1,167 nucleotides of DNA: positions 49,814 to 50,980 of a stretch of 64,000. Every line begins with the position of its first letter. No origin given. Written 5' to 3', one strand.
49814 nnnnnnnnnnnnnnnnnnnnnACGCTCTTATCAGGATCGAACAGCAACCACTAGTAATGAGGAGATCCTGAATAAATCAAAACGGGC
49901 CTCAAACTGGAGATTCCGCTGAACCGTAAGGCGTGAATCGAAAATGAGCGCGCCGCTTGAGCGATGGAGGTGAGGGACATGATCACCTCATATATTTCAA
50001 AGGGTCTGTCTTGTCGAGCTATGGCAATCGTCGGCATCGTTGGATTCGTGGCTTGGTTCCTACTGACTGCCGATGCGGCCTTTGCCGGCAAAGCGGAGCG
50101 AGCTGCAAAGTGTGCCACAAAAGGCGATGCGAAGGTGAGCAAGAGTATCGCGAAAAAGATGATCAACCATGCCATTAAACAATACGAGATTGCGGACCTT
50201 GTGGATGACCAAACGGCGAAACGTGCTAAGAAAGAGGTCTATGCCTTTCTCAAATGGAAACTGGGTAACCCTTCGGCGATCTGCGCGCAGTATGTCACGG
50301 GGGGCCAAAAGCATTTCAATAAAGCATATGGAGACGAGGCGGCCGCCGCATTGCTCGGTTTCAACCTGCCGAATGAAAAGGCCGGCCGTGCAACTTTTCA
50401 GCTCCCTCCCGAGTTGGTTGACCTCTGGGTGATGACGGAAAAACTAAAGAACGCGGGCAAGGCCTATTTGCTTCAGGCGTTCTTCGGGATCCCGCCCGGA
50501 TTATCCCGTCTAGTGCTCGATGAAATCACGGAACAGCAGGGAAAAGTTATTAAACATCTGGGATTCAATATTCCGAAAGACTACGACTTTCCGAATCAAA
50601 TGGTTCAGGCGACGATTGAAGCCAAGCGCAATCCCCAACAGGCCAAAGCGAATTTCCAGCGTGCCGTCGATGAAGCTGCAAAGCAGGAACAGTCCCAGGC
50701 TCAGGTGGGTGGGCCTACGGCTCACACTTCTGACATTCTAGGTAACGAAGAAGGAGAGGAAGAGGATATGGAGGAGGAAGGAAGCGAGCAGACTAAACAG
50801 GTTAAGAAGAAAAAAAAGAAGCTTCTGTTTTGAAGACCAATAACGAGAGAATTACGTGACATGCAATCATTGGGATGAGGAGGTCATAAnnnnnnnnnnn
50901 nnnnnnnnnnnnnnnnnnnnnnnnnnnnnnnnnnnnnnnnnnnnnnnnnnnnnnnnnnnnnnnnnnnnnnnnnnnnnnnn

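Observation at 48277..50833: Tandem triplication of an uncharacterised secreted protein family with a conserved Cys pair and acid-then-base tails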

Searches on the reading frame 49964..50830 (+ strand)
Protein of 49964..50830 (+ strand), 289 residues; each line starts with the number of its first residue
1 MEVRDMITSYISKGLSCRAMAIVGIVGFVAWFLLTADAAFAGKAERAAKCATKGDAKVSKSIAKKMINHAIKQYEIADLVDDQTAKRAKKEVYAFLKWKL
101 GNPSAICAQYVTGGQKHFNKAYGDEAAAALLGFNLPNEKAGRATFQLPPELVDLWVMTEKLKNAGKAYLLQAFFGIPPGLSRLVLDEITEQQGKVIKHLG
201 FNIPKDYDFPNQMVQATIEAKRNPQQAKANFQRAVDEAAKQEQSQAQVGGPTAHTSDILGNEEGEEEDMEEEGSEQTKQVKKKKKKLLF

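Call 4: search_protein_families(library=pfam, proteins=[window:49964-50830:+], max_evalue=1)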
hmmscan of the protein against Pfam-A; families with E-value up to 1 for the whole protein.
window:49964-50830:+ (289 aa): 1 family
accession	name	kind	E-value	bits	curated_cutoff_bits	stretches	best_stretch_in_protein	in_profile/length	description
PF01554.23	MatE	-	0.24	11.5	24.9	0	145-198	91-144/161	MatE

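Call 5: find_homologous_proteins(query=window:49964-50830:+, max_evalue=0.001)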
Query window:49964-50830:+ (289 aa): 58 proteins with E <= 0.001 among 2497 candidates.
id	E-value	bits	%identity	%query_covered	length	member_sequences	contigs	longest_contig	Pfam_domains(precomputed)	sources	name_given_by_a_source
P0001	3.8e-183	625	100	98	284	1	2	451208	-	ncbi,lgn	-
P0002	4.8e-139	481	88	80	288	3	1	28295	-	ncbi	-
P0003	8.8e-125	434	83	83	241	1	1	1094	-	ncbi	ncbi:MAG: hypothetical protein ACRD98_12120, partial [Nitrososphaera sp.]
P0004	3.0e-124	432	82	83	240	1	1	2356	-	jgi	jgi:hypothetical protein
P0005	1.0e-114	401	70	90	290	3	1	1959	-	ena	-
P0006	1.9e-113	397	71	84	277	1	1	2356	-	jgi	jgi:hypothetical protein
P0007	5.3e-112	392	63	88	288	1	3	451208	-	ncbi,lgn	-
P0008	3.6e-108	380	69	88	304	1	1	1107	-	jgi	jgi:hypothetical protein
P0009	5.6e-108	379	66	89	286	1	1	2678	-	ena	-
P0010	6.7e-105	369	69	83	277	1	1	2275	-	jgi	jgi:hypothetical protein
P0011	3.0e-101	357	67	81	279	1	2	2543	-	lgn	-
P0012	1.2e-99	352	72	77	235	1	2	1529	-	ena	-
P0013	1.9e-98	348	70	77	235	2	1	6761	-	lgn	-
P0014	2.3e-97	344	70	78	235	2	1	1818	-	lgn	-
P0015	1.5e-88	315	59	84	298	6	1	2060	-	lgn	-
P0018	3.1e-70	255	51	80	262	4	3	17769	-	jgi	jgi:hypothetical protein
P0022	6.4e-66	241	52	71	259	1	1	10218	-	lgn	-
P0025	6.1e-64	235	55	68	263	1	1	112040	-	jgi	jgi:hypothetical protein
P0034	4.9e-55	205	51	64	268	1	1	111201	-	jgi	jgi:hypothetical protein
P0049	2.4e-47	180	39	78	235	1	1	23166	-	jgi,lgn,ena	-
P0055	3.0e-43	167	39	76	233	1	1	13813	-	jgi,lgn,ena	-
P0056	3.3e-43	167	48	63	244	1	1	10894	-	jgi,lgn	jgi:hypothetical protein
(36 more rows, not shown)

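Call 6: search_protein_families(library=ncbifam, proteins=[window:49964-50830:+], max_evalue=1)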
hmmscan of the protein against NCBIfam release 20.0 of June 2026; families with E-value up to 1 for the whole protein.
window:49964-50830:+ (289 aa): 0 families

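Call 7: find_encoding_contigs(protein=P0025, flank=10000, max_places=3)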
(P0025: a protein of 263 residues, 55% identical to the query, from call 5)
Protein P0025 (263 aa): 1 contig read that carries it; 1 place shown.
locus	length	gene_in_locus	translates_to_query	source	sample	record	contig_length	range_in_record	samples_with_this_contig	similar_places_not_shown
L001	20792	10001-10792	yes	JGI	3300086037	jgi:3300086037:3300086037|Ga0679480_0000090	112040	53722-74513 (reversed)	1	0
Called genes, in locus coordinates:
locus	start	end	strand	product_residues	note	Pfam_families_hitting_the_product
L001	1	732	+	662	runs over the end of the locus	-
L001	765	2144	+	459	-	PF13433:Peripla_BP_5, PF13458:Peripla_BP_6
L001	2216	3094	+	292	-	PF02653:BPD_transp_2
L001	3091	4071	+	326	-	PF02653:BPD_transp_2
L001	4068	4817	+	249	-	PF00005:ABC_tran, PF13304:AAA_21 (faint)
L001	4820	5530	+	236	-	PF00005:ABC_tran, PF02463:SMC_N (weak)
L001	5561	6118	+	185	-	-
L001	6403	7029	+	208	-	-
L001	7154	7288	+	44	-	-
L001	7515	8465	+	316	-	PF01764:Lipase_3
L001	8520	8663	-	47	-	-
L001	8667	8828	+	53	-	-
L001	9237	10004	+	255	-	-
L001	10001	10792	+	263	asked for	-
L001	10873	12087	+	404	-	-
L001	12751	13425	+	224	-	-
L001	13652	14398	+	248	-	PF12158:DUF3592 (faint)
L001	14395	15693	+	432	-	PF12158:DUF3592 (faint)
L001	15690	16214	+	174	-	-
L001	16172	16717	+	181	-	-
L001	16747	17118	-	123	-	PF10861:DUF2784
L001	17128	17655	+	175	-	PF02627:CMD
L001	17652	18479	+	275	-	PF04909:Amidohydro_2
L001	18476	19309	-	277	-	PF00581:Rhodanese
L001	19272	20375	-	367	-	PF00355:Rieske, PF00848:Ring_hydroxyl_A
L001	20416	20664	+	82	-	PF02609:Exonuc_VII_S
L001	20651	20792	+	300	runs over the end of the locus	PF00348:polyprenyl_synt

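Call 8: find_encoding_contigs(protein=P0002, flank=10000, max_places=3)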
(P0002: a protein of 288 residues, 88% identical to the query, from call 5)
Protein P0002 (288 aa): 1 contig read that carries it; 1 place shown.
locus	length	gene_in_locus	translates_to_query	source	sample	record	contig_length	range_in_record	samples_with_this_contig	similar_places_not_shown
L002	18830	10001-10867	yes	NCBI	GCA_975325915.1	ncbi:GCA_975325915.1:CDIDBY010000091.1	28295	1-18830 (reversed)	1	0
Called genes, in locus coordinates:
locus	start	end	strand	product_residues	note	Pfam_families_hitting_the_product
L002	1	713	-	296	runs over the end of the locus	PF06325:PrmA, PF08242:Methyltransf_12 (faint), PF13489:Methyltransf_23 (faint), PF05175:MTS, PF13847:Methyltransf_31, PF08241:Methyltransf_11 (weak), PF13649:Methyltransf_25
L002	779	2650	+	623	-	PF00488:MutS_V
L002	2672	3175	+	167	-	-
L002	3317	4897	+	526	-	-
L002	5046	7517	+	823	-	PF08487:VIT, PF13757:VIT_2, PF00092:VWA, PF13519:VWA_2, PF13768:VWA_3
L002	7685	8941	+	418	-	PF01435:Peptidase_M48, PF13428:TPR_14 (faint), PF13432:TPR_16 (faint), PF14559:TPR_19 (faint), PF07719:TPR_2 (faint), PF21033:RMD1-3 (faint), PF13414:TPR_11 (faint), PF13371:TPR_9, +1 more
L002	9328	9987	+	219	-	-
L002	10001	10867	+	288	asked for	-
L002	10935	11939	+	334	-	-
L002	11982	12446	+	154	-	-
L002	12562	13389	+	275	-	PF12146:Hydrolase_4 (weak)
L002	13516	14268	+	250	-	-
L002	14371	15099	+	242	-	PF12158:DUF3592 (weak)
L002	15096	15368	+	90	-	-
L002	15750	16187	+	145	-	PF11220:DUF3015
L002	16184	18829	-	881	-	?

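Call 9: find_encoding_contigs(protein=P0001, flank=1000, max_places=3)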
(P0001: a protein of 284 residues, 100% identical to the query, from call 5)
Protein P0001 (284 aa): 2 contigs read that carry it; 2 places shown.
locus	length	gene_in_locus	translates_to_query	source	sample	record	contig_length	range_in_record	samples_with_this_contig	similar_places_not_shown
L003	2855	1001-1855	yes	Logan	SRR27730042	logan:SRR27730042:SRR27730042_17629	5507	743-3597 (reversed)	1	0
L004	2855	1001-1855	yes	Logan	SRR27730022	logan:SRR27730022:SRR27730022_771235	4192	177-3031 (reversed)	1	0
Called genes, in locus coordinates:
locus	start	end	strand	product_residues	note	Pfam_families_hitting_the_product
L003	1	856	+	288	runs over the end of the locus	-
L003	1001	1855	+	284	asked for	-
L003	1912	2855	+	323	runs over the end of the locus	-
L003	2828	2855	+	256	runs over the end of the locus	?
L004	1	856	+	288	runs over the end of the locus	-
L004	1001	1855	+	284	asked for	-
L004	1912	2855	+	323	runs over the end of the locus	-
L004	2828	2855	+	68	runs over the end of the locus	?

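Call 10: find_encoding_contigs(protein=P0034, flank=10000, max_places=3)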
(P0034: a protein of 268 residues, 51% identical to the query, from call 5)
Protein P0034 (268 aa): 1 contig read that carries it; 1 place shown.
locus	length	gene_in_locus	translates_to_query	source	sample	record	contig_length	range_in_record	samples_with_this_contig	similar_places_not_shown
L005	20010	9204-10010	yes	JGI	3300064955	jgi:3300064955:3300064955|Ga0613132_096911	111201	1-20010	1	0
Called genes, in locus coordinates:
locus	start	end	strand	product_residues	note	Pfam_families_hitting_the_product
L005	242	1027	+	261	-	PF02405:MlaE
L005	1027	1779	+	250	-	PF00005:ABC_tran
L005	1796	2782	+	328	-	PF02470:MlaD, PF06103:DUF948 (faint)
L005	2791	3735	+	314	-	-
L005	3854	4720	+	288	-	PF14326:DUF4384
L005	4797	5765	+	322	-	-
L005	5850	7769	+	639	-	PF05226:CHASE2, PF00211:Guanylate_cyc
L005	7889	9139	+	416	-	PF01435:Peptidase_M48, PF13432:TPR_16 (faint), PF14559:TPR_19 (faint), PF00515:TPR_1 (faint), PF13431:TPR_17 (faint), PF13371:TPR_9, PF13414:TPR_11 (weak), PF07719:TPR_2 (weak)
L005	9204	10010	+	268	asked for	-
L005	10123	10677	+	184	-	-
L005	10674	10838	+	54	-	-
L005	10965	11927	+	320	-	-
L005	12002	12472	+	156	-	-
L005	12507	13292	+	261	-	-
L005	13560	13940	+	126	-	PF12146:Hydrolase_4 (weak)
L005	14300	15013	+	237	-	-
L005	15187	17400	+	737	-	PF05226:CHASE2, PF00211:Guanylate_cyc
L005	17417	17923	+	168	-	PF08239:SH3_3 (weak)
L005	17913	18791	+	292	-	PF01435:Peptidase_M48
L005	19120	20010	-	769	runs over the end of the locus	PF05157:MshEN, PF00437:T2SSE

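Call 16: search_solved_structures(query=A2, max_evalue=10)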
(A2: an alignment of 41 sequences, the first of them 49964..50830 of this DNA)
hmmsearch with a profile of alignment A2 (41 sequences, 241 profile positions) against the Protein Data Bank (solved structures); distinct sequences matched with E-value up to 10: 2.
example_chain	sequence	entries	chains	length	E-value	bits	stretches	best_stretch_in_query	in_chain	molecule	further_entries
1e0e_A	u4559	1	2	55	0.21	14.3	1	153-189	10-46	HUMAN IMMUNODEFICIENCY VIRUS TYPE 2 INTEGRASE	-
3f9k_A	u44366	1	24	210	1.5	11.5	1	154-189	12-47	Integrase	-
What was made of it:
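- Tried and rejected: A PDB sequence-profile search returned only chance hits (call 16).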

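Call 22: search_protein_families(library=padloc, proteins=[window:49964-50830:+], max_evalue=0.1)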
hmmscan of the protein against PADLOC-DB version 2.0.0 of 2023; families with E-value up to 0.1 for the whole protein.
window:49964-50830:+ (289 aa): 0 families

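Call 23: predict_structure(alignment_id=A2)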
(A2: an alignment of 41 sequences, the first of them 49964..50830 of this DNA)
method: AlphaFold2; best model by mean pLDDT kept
length: 289 residues; sequences in the alignment: 41
mean_pLDDT: 82.1   pTM: 0.66
mean pLDDT of the five models: 82.1, 80.4, 79.7, 77.2, 73.4
residues with pLDDT >= 90: 148; 70-90: 64; 50-70: 57; < 50: 20
segments of 3 or more residues with pLDDT < 50: 259-267, 269-277
pLDDT, mean of each block of 10 residues (from residue 1): 53 57 72 63 93 98 98 98 97 95 97 97 97 85 76 89 90 93 95 90 86 92 92 89 81 56 47 45 57
secondary structure, 60 per line:
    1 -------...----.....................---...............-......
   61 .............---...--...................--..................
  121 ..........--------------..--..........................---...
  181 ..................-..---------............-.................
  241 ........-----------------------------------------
elements in order: H15-35 H39-53 H55-73 H82-100 H103-130 H149-174 H178-198 H211-222 H224-248
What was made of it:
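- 49979..50833 (+): P3, a long-type paralog (284 aa from ATG 49979; the alternative ATG is at 49964). Signal peptide 49979-50086, cleavage after AFA. AF2 model pLDDT is 82 overall and above 90 for residues 40-250 (call 23).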

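Call 25: search_protein_representatives(alignment_id=A2)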
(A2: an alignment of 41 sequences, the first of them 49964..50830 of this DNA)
Query: 41 sequences, 241 profile positions. Proteins with E-value up to 0.001 (for the whole library): 89; up to 1e-10: 74; up to 1e-30: 57. The best 89 are listed.
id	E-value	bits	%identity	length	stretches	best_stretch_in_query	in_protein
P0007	3.8e-103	360.6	-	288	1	14-240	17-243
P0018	1.9e-97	341.9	-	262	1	10-239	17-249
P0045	3.4e-91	321.5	-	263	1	12-235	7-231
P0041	2.1e-88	312.3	-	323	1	17-235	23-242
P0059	3.6e-84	298.5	-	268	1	33-235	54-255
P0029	2.8e-76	272.6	-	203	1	53-238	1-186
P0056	5.1e-74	265.2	-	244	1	14-228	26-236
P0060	1.1e-70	254.2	-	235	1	13-221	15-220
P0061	5.1e-68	245.6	-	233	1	42-222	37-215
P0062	6.3e-66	238.7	-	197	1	53-238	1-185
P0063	8.5e-65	235.0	-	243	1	12-225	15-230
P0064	3.7e-63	229.6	-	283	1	15-224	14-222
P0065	5.4e-59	216.0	-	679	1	25-223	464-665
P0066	9.4e-59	215.2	-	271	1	17-218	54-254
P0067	1.6e-58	214.4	-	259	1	20-221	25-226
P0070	2.3e-52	194.3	-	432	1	5-221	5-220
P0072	3.5e-52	193.7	-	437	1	37-223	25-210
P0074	2.1e-51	191.2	-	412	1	10-221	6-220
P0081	2.4e-46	174.6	-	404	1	16-230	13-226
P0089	8.7e-42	159.7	-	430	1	21-228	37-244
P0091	1.4e-40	155.7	-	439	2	16-151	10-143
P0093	2.9e-39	151.4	-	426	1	15-234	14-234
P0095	7.6e-39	150.1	-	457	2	26-148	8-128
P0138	3.0e-05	40.1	-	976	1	60-225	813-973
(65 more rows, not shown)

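Call 26: search_protein_families(library=pfam, proteins=[P0065, P0138, P0070, P0072, P0074, P0081, P0089, P0091, P0095, P0093], max_evalue=0.01)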
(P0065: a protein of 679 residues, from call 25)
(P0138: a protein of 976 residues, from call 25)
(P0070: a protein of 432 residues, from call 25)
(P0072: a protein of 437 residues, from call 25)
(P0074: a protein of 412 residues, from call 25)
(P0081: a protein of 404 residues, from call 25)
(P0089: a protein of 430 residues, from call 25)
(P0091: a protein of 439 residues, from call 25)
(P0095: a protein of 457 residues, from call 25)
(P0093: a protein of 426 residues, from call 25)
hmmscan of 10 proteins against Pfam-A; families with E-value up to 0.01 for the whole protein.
P0065 (679 aa): 0 families

P0138 (976 aa): 0 families

P0070 (432 aa): 0 families

P0072 (437 aa): 0 families

P0074 (412 aa): 0 families

P0081 (404 aa): 0 families

P0089 (430 aa): 0 families

P0091 (439 aa): 0 families

P0095 (457 aa): 0 families

P0093 (426 aa): 0 families
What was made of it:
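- Tried and rejected: A Pfam scan of ten longer fusion proteins gave nothing (call 26).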

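Call 27: fold_search(model_id=the predicted structure, library=pdb)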
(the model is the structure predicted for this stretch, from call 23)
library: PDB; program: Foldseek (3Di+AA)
matches with E <= 10: 206; with E <= 0.001: 0
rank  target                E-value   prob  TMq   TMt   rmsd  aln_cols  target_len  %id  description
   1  9k80_A                3.7e-01  0.21  0.17  0.18  17.4       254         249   14  Cryo-EM structure of designed zinc-induced filament Fiber-n6-Zn1-HEHE-5 (released 2025-10-29)
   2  7udm_A                6.1e-01  0.07  0.11  0.11  23.1       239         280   15  Crystal structure of designed helical repeat protein RPB_PLP1_R6 in alternative conformation 1 (with peptide) (released 2023-03-22)
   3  8qz4_A                7.9e-01  0.08  0.12  0.13  27.1       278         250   11  Crystal structure of human two pore domain potassium ion channel TREK-2 (K2P10.1) in complex with an activatory nanobo (released 2024-05-29)
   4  8h72_B                1.2e+00  0.13  0.17  0.16  16.3       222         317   12  Class I sesquiterpene synthase DbPROS (complex) (released 2023-08-23)
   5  8gy0_A                1.2e+00  0.10  0.16  0.15  15.9       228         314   11  Agrocybe pediades linalool sunthase (Ap.LS) (released 2023-04-12)
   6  8uec_A                1.3e+00  0.06  0.12  0.14  28.5       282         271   11  Structure of TREK-1CG*:CAT335a (released 2024-06-26)
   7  8h72_A                1.5e+00  0.12  0.17  0.15  17.2       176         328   14  Class I sesquiterpene synthase DbPROS (complex) (released 2023-08-23)
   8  8h6q_B                1.6e+00  0.11  0.17  0.16  16.4       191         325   11  Class I sesquiterpene synthase BCBOT2 (apo) (released 2023-08-23)
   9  5cwo_A                1.6e+00  0.08  0.14  0.17  19.2       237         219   14  Crystal structure of de novo designed helical repeat protein DHR76 (released 2015-12-16)
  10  2ch7_A                1.7e+00  0.09  0.15  0.14  35.1       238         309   13  Crystal structure of the cytoplasmic domain of a bacterial chemoreceptor from Thermotoga maritima (released 2006-04-18)
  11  5vtl                  1.7e+00  0.04  0.11  0.13  25.5       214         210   18  Structure of metacyclic invariant surface protein , Tb427.07.360, from Trypanosoma brucei. (released 2018-08-08)
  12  8g8i_A                1.8e+00  0.05  0.14  0.10  18.0       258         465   12  C3HR3_9r_shift4: Extendable repeat protein fiber (released 2023-08-30)
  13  8z74_C                1.8e+00  0.04  0.13  0.12  16.6       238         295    6  Cryo-EM structure of APJR complex with agonistic antibody (released 2025-01-22)
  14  6z0c_B                1.9e+00  0.06  0.15  0.18  20.3       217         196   13  Structure of in silico modelled artificial Maquette-3 protein (released 2021-03-17)
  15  8ue2_A                1.9e+00  0.05  0.12  0.13  28.2       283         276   10  Structure of TREK-1CG*:ML335 (released 2024-06-26)
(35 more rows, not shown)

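Call 28: find_related_loci(query=A2, collection=genome_contigs, flank=10000)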
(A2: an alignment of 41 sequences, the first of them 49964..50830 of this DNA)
Query A2 (289 aa) in genome_contigs; peptide patterns used: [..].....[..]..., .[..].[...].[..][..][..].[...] (x = any residue, [..] = any of these).
245 stretches matched a pattern; 6 encode a relative of the query (tblastn E <= 1e-3); 6 distinct loci.
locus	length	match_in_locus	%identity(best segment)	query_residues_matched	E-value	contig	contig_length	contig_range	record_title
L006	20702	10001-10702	38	32-215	9e-41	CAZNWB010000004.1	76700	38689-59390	MAG TPA_asm: uncultured bacterium isolate SRP119689_co1_259 genome assembly, contig: NODE_335_length_76700_cov_6.737661,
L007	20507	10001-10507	41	45-214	2e-36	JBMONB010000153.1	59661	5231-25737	MAG: Bacillota bacterium isolate Betzabe_MAG065 MAG065_153, whole genome shotgun sequence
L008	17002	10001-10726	34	27-257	2e-35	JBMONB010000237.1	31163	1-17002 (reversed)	MAG: Bacillota bacterium isolate Betzabe_MAG065 MAG065_237, whole genome shotgun sequence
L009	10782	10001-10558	37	42-229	5e-34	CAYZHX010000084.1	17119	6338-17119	MAG TPA_asm: uncultured Terriglobales bacterium isolate SRP272529_co1_237 genome assembly, contig: NODE_5621_length_1711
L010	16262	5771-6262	36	42-207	1e-32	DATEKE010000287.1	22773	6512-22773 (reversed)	MAG TPA_asm: Terriglobales bacterium isolate SMAG_U8882 k141_1705249, whole genome shotgun sequence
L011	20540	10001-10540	33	42-222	3e-30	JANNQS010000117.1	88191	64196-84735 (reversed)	MAG: Planctomycetota bacterium isolate SOY_31_metabat_411 SOY_31_k141_2305349, whole genome shotgun sequence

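Call 32: fold_search(model_id=the predicted structure, library=viral)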
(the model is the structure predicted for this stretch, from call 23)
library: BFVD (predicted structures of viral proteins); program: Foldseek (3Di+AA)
matches with E <= 10: 186; with E <= 0.001: 0
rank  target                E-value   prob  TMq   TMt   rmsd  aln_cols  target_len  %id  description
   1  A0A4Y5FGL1            6.9e-01  0.13  0.13  0.19  24.9       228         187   12  Holin [Lactobacillus phage 3-521]
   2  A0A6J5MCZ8            9.0e-01  0.09  0.14  0.09  17.8       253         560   15  Uncharacterized protein [uncultured Caudovirales phage]
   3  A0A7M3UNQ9            1.2e+00  0.20  0.13  0.25  23.2       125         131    9  HMG box domain-containing protein [Pyramimonas orientalis virus]
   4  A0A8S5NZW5            1.2e+00  0.04  0.10  0.11  25.5       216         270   16  Uncharacterized protein [Myoviridae sp. ctLnO19]
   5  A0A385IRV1            1.2e+00  0.04  0.10  0.11  28.3       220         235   11  (no name in the UniProt tables at hand)
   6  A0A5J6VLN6            1.2e+00  0.04  0.11  0.12  28.4       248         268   14  Snf7 family protein [Megaviridae environmental sample]
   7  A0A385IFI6            1.3e+00  0.20  0.14  0.17  18.2       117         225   13  Uncharacterized protein [Dickeya phage Katbat]
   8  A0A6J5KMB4            1.3e+00  0.06  0.12  0.10  33.3       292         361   10  Uncharacterized protein [uncultured Caudovirales phage]
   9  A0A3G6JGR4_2          1.3e+00  0.06  0.13  0.04  25.7       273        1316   11  Uncharacterized protein [Lactobacillus phage ViSo-2018a]
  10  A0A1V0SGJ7            1.4e+00  0.35  0.16  0.26  24.6       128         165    9  Uncharacterized protein [Hokovirus HKV1]
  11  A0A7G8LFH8            1.7e+00  0.08  0.11  0.07  27.6       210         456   10  (no name in the UniProt tables at hand)
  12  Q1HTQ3                1.8e+00  0.05  0.13  0.11  17.4       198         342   12  Leukocyte surface antigen CD47 [Squirrelpox virus]
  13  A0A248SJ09            1.9e+00  0.07  0.12  0.10  23.3       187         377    7  (no name in the UniProt tables at hand)
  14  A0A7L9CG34            2.0e+00  0.05  0.13  0.15  21.6       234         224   13  P25 [Olivavirus actinidiae]
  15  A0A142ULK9            2.1e+00  0.16  0.14  0.23  24.9       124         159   14  Uncharacterized protein [Mycobacterium phage SkinnyPete]
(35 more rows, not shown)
